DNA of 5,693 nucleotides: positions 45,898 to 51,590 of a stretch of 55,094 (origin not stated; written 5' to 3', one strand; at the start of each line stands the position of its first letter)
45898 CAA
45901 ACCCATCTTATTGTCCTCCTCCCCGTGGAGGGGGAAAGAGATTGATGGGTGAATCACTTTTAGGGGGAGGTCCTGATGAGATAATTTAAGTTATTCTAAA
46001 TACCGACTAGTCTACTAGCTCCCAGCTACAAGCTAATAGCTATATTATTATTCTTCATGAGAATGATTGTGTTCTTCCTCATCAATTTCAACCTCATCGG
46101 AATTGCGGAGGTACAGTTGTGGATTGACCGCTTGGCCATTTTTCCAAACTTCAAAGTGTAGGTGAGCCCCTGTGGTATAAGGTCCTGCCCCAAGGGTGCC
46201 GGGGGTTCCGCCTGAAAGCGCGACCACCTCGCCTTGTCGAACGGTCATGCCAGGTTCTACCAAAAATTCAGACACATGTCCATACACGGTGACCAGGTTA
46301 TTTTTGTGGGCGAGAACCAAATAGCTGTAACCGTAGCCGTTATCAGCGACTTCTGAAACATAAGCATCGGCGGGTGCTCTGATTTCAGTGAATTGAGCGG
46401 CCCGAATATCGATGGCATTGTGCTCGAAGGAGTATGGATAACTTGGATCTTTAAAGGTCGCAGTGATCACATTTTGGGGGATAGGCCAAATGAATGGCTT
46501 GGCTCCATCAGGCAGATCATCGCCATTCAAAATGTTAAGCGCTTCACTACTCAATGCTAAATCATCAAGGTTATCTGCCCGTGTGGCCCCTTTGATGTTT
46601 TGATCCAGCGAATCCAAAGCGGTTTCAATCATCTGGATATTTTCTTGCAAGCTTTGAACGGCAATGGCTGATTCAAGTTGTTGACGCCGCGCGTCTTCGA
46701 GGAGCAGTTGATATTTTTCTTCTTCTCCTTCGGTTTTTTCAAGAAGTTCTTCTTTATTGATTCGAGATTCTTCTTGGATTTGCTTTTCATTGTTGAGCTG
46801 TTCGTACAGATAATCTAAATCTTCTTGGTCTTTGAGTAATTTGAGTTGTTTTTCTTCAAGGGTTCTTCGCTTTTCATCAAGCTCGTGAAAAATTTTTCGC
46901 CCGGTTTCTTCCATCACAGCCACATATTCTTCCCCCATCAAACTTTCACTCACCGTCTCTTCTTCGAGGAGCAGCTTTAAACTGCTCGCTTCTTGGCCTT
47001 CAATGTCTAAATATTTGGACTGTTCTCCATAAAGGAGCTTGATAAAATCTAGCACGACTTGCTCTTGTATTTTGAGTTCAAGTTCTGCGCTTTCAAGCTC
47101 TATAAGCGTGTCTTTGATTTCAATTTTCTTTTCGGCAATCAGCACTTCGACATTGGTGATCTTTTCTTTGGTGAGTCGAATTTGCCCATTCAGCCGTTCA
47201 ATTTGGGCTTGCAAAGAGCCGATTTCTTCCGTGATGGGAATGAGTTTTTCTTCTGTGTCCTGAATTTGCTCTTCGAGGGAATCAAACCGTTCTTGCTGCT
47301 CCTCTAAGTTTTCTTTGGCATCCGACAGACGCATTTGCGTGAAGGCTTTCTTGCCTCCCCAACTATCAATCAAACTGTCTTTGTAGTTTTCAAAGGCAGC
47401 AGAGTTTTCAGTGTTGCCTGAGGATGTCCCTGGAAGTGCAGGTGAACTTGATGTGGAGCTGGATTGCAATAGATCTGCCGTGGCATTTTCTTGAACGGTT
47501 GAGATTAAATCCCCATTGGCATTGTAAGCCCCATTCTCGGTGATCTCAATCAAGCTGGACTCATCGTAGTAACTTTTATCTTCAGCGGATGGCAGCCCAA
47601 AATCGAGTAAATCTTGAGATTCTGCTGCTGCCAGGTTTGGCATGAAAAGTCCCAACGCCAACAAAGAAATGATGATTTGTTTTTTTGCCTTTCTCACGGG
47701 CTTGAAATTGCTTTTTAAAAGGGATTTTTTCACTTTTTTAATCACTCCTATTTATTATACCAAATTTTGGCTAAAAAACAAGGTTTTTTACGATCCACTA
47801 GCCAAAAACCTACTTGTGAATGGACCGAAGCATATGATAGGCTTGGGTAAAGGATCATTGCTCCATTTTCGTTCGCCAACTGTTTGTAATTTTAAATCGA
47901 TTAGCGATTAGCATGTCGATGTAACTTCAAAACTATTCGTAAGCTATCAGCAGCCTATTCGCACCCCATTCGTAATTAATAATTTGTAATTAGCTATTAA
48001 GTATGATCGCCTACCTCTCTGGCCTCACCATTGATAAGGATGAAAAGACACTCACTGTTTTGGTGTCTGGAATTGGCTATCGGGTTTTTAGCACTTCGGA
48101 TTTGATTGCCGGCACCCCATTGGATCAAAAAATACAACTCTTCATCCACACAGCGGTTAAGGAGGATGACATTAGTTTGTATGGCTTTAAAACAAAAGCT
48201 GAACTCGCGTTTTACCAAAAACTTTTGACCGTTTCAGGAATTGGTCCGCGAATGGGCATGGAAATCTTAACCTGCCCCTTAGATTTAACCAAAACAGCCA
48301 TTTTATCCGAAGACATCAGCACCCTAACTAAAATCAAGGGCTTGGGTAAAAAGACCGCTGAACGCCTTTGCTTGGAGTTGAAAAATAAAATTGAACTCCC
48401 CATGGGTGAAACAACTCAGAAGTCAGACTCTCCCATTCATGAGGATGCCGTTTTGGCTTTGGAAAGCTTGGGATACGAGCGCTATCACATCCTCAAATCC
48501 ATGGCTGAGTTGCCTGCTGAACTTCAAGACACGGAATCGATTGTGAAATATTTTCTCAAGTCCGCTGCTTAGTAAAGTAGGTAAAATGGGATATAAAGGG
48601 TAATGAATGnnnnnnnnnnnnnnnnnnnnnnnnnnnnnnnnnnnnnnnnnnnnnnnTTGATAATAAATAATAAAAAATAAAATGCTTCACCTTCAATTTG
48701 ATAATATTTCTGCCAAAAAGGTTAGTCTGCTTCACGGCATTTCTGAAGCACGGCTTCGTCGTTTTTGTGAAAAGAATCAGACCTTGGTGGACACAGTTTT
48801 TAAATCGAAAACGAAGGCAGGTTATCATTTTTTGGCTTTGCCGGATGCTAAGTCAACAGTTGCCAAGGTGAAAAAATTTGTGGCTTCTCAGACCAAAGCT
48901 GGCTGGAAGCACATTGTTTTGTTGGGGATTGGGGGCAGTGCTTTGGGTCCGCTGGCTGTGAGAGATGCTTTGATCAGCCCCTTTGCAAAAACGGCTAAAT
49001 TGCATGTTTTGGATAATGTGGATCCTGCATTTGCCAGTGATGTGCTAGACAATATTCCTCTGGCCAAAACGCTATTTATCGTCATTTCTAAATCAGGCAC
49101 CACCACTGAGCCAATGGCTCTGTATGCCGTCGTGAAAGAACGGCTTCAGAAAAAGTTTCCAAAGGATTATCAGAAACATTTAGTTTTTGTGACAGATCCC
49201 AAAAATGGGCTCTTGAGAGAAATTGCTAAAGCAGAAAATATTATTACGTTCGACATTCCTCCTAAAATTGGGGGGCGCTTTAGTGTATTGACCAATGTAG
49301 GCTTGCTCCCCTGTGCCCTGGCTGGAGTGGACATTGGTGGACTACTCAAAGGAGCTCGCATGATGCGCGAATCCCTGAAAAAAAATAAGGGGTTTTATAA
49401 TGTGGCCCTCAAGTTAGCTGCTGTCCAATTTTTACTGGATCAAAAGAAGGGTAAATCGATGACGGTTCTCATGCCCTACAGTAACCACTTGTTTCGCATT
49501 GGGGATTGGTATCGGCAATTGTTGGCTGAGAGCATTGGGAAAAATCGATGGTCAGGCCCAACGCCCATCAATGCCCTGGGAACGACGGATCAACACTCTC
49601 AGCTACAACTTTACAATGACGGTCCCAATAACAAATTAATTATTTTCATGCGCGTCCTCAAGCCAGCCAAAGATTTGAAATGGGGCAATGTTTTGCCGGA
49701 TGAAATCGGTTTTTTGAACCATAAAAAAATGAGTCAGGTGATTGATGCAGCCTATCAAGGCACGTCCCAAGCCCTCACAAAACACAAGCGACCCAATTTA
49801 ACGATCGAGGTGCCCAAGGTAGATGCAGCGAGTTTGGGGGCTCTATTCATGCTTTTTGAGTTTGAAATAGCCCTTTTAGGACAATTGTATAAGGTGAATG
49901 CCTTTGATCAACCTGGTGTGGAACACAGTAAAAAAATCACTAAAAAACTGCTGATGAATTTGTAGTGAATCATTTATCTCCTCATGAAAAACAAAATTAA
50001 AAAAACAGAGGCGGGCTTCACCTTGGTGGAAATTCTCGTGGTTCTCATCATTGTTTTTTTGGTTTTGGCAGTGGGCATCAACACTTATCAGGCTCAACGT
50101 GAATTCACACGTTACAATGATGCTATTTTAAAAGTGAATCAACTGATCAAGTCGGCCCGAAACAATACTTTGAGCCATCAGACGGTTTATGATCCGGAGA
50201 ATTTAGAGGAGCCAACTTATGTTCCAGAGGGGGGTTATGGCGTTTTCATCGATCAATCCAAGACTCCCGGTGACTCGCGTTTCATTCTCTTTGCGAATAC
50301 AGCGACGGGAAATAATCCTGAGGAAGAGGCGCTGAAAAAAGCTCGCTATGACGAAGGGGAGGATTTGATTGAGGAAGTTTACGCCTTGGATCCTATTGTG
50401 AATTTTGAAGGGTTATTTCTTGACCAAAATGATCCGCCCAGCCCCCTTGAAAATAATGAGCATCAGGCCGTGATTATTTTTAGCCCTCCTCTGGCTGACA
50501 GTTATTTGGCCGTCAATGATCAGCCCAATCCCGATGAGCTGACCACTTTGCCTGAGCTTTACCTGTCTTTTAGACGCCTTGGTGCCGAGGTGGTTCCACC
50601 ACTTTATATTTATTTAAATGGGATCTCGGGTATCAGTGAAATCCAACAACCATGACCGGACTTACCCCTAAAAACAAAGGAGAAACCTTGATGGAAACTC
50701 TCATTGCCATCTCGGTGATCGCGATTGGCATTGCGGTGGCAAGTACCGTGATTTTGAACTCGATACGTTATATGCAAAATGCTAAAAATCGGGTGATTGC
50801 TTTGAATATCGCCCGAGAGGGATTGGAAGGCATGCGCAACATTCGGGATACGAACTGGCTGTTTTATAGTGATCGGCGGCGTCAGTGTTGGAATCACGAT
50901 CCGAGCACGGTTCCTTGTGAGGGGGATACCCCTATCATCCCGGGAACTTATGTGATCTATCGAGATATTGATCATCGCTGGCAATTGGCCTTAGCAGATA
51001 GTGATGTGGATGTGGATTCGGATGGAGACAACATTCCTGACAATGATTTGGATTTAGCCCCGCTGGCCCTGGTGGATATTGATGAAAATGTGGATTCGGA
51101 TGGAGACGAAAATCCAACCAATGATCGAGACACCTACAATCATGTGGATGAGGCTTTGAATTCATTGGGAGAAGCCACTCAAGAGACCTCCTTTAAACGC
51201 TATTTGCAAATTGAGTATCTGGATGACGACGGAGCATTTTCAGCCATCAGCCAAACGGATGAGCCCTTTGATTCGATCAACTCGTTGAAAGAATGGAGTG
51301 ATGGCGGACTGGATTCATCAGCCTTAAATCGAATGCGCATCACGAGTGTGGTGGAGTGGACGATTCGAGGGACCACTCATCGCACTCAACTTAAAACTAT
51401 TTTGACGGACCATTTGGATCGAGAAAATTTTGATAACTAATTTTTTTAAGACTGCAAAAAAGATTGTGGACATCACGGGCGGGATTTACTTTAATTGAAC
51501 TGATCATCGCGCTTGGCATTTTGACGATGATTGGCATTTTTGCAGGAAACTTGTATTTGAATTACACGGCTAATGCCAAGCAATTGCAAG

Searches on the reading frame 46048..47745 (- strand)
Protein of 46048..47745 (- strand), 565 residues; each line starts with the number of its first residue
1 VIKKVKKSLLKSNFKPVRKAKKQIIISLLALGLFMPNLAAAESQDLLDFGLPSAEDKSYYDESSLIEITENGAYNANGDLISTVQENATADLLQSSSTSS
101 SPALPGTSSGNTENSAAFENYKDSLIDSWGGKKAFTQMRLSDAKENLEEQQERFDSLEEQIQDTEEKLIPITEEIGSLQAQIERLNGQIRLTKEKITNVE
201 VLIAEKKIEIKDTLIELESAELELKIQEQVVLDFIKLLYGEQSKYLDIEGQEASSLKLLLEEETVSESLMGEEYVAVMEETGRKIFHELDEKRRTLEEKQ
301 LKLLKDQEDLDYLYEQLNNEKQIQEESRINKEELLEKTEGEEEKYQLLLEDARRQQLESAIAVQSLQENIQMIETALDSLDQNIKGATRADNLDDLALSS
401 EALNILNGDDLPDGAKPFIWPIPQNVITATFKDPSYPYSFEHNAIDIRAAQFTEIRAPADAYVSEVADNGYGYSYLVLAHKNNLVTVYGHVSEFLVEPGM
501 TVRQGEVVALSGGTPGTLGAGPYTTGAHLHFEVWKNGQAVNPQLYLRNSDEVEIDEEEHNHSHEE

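Call 17: search_protein_families(library=pfam, proteins=[window:46048-47745:-])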
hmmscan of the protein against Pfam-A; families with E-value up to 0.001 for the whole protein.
window:46048-47745:- (565 aa): 3 families
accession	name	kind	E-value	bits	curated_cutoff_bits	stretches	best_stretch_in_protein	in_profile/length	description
PF01551.29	Peptidase_M23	-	8.6e-23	80.8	28.7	1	442-542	3-96/96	Peptidase family M23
PF08614.16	ATG16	-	0.00051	20.7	33.7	1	88-225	37-175/200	Autophagy protein 16 (ATG16)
PF12259.13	Baculo_F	-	0.00069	18.8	24.1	0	306-403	161-257/609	Baculovirus F protein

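Call 105: find_encoding_contigs(protein=window:46048-47745:-, flank=10000, max_places=6)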
Protein window:46048-47745:- (565 aa): no gene with exactly this product is on record in the collection.

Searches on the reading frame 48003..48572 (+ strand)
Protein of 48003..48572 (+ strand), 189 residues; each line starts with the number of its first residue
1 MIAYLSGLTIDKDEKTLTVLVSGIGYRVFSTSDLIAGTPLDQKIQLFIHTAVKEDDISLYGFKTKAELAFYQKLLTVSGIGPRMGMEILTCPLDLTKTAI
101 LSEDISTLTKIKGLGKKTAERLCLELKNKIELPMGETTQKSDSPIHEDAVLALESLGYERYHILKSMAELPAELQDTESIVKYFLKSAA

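Call 80: search_protein_families(library=pfam, proteins=[window:48003-48572:+], max_evalue=0.01)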
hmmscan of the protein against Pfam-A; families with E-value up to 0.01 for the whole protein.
window:48003-48572:+ (189 aa): 4 families
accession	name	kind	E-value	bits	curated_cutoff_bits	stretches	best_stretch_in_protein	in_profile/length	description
PF01330.27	RuvA_N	-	1.1e-15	57.8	23.6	1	1-61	1-61/61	RuvA N terminal domain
PF14520.12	HHH_5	-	3.2e-14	53.6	27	1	72-127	2-56/57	Helix-hairpin-helix domain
PF00633.29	HHH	-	0.00027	21.1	24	0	104-122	9-27/30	Helix-hairpin-helix motif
PF07499.19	RuvA_C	-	0.00037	21.3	24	1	146-182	3-40/47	RuvA, C-terminal domain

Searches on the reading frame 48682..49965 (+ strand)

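Call 80: search_protein_families(library=pfam, proteins=[window:48682-49965:+], max_evalue=0.01)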
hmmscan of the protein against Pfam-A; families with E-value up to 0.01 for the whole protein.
window:48682-49965:+ (427 aa): 1 family
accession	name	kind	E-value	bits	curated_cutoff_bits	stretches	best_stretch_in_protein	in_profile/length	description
PF00342.24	PGI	-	1.1e-39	136.8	22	1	61-425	74-467/486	Phosphoglucose isomerase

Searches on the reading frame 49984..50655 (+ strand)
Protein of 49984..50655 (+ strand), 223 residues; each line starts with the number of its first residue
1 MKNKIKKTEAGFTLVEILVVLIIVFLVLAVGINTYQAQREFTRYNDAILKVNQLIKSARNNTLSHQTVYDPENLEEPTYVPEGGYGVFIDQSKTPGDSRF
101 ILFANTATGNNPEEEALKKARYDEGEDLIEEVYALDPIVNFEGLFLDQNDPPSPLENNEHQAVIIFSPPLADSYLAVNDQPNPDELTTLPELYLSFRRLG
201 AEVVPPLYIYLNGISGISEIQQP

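Call 80: search_protein_families(library=pfam, proteins=[window:49984-50655:+], max_evalue=0.01)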
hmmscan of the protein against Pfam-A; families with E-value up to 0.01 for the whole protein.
window:49984-50655:+ (223 aa): 1 family
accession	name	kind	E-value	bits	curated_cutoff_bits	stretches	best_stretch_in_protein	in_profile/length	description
PF07963.17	N_methyl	-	4.8e-05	23.2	21.2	1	7-30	2-25/27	Prokaryotic N-terminal methylation motif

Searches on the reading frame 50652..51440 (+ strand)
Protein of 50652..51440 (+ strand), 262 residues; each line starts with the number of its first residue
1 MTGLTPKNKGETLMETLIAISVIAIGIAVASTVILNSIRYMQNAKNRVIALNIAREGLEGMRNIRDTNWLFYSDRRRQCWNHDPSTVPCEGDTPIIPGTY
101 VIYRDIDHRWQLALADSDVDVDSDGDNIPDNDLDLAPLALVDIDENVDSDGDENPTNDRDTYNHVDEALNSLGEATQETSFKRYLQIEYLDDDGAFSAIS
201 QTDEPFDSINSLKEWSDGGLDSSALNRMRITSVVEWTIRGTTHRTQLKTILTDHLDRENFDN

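Call 80: search_protein_families(library=pfam, proteins=[window:50652-51440:+], max_evalue=0.01)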
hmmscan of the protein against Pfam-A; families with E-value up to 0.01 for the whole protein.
window:50652-51440:+ (262 aa): 1 family
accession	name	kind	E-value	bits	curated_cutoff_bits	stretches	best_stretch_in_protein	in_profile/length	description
PF07963.17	N_methyl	-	0.00011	22.1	21.2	1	7-30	3-26/27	Prokaryotic N-terminal methylation motif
